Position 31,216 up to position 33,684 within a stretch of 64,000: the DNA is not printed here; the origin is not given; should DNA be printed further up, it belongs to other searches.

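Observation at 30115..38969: Uronic-acid branch with a heparosan-type glucuronyl C5-epimerase-like protein and an AsnB-like amidotransferase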

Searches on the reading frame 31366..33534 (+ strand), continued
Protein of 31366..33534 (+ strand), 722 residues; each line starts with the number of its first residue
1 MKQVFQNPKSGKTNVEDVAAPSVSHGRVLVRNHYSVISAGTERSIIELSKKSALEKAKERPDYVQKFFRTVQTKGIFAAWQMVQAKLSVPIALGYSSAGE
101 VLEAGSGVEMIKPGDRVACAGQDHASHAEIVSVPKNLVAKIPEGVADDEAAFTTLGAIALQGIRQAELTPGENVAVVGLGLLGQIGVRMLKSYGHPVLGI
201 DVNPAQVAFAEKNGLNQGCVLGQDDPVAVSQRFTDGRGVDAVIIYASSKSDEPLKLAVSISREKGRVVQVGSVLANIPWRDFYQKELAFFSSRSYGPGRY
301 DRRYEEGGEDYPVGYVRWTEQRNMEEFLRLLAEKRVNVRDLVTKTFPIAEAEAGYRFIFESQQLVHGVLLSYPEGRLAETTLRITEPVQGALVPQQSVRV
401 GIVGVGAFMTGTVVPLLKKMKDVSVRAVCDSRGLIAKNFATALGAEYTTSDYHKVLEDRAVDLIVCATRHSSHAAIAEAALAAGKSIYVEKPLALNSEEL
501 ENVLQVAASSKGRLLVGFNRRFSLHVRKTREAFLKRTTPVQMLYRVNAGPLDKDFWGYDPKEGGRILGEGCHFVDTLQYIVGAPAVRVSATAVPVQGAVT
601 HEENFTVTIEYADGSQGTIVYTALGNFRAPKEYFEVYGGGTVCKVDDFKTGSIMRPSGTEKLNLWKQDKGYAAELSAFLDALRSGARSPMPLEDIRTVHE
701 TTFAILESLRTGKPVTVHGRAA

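Call 82: find_encoding_contigs(protein=P0509, flank=9000, max_places=1)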
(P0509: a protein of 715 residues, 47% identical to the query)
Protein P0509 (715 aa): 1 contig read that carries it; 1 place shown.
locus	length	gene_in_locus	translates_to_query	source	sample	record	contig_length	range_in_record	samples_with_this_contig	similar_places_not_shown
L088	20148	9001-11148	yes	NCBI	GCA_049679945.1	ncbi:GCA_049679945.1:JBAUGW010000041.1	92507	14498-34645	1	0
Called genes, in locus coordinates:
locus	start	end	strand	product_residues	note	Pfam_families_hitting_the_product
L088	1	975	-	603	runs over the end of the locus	-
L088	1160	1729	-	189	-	PF08712:Nfu_N, PF01106:NifU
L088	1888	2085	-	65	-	-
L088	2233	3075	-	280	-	PF17827:PrmC_N, PF05175:MTS, PF01170:UPF0020 (weak), PF06325:PrmA (weak), PF13847:Methyltransf_31 (weak), PF08242:Methyltransf_12 (weak), PF13649:Methyltransf_25 (weak)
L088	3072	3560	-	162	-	PF25084:LbH_EIF2B (weak), PF25087:GMPPB_C (faint), PF00132:Hexapep, PF14602:Hexapep_2 (weak)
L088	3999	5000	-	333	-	PF01118:Semialdhyde_dh (weak), PF01408:GFO_IDH_MocA, PF03447:NAD_binding_3 (weak), PF03807:F420_oxidored (weak), PF02894:GFO_IDH_MocA_C, PF22725:GFO_IDH_MocA_C3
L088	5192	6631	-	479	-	PF13727:CoA_binding_3, PF02397:Bac_transf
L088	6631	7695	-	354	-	PF04007:DUF354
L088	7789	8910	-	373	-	PF00155:Aminotran_1_2, PF00266:Aminotran_5 (weak), PF01041:DegT_DnrJ_EryC1, PF01053:Cys_Met_Meta_PP (weak)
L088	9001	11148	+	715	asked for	PF08240:ADH_N, PF00107:ADH_zinc_N, PF01408:GFO_IDH_MocA, PF03447:NAD_binding_3 (weak), PF02894:GFO_IDH_MocA_C, PF22725:GFO_IDH_MocA_C3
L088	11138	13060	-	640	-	PF13522:GATase_6, PF13537:GATase_7, PF00733:Asn_synthase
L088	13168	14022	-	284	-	PF13489:Methyltransf_23, PF01209:Ubie_methyltran (weak), PF08241:Methyltransf_11, PF08242:Methyltransf_12, PF13649:Methyltransf_25, PF13847:Methyltransf_31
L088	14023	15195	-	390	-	-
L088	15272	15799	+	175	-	PF13664:DUF4149 (faint)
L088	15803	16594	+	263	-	PF07355:GRDB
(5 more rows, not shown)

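Call 83: find_encoding_contigs(protein=P0503, flank=9000, max_places=1)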
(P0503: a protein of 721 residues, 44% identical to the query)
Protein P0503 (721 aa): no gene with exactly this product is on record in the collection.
